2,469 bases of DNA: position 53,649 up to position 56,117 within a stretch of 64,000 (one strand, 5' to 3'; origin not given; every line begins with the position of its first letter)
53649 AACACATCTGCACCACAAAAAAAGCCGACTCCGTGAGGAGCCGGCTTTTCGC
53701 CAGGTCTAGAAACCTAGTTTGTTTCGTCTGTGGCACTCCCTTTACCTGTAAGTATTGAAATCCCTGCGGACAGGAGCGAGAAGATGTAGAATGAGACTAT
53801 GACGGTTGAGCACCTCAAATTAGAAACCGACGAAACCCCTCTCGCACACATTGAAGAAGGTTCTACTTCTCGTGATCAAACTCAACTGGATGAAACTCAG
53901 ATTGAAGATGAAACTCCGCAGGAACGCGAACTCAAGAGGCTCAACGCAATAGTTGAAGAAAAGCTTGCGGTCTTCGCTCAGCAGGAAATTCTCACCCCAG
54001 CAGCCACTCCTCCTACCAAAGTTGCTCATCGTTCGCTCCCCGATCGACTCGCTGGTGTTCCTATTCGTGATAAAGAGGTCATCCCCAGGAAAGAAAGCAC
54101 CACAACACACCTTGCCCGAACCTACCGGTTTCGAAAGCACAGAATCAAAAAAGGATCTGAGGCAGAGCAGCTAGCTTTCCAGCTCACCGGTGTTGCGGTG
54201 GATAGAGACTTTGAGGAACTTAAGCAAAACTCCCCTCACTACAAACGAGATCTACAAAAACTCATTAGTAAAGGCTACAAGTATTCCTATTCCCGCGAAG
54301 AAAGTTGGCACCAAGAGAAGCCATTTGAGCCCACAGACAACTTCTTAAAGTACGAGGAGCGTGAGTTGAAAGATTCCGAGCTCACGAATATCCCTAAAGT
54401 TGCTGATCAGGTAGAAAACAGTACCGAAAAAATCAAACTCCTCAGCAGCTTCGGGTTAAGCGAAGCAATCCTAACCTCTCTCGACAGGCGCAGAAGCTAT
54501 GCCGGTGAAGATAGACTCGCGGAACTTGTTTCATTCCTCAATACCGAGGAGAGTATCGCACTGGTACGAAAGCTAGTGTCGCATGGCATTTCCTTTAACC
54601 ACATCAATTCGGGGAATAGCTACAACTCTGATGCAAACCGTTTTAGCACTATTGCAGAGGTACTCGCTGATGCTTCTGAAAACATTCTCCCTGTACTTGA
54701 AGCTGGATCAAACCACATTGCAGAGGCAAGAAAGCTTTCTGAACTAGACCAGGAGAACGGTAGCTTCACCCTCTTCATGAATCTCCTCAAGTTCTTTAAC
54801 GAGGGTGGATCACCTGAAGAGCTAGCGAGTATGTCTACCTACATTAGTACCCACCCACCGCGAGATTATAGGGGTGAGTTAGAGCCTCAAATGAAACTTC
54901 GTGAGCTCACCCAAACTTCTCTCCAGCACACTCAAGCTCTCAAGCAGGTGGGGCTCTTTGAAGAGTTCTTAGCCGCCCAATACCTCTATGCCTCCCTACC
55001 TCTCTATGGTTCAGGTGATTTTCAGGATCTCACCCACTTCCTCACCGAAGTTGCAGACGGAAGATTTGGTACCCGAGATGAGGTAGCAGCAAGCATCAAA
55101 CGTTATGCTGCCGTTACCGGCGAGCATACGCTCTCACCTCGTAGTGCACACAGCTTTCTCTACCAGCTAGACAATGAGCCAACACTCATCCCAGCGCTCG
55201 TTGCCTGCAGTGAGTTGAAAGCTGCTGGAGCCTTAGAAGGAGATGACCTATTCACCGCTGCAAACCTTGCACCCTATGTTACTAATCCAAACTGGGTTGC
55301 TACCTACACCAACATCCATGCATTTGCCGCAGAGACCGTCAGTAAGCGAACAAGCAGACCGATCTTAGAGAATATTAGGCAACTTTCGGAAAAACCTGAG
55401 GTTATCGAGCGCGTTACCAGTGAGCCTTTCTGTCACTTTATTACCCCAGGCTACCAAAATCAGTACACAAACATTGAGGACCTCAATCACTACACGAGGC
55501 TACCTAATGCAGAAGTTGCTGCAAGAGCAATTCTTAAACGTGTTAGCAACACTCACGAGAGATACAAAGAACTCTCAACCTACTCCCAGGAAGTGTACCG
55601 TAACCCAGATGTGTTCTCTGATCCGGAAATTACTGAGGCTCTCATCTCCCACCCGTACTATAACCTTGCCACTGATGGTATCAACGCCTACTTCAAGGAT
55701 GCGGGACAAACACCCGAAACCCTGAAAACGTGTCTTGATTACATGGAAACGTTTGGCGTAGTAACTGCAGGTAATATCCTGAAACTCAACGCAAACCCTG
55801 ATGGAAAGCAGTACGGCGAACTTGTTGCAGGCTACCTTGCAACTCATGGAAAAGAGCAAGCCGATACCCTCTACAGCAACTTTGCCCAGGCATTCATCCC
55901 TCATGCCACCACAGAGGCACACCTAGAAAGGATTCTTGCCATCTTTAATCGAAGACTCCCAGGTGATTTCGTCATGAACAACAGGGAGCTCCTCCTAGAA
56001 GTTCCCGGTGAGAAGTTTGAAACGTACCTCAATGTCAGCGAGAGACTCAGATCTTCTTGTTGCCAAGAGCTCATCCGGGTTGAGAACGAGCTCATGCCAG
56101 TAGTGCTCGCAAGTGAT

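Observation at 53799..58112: Giant 1437-aa cytoplasmic protein carrying a C-terminal Pol-beta / CD-NTase-like nucleotidyltransferase core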

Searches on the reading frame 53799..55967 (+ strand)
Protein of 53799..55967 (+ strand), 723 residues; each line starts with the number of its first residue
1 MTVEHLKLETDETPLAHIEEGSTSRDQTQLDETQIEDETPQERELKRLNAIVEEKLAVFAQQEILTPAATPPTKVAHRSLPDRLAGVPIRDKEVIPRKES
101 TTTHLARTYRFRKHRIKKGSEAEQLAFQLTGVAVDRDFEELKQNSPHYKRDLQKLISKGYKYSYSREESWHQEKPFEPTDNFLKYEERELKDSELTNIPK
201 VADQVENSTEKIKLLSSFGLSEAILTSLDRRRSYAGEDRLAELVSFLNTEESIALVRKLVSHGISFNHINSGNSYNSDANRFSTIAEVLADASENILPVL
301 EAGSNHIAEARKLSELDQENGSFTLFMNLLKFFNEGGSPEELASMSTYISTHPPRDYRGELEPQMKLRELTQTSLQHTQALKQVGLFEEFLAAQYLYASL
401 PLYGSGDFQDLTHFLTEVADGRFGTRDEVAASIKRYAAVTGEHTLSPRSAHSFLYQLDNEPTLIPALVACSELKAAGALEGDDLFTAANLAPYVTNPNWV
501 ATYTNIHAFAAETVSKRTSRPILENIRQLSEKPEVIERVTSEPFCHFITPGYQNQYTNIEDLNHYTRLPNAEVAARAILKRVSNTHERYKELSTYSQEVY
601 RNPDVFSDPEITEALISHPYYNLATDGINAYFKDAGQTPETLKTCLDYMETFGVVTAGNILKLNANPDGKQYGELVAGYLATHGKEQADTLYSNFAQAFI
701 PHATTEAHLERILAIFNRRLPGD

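Call 77: find_related_loci(query=window:53799-55967:+, collection=metagenome_contigs, flank=6000)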
Query window:53799-55967:+ (723 aa) in metagenome_contigs; peptide patterns used: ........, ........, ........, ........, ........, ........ (x = any residue, [..] = any of these).
210 stretches matched a pattern, but none encodes a relative of the query by tblastn (E <= 1e-3).
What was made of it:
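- Tried and rejected: Metagenome scan with the N-terminal half: none (call 77).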
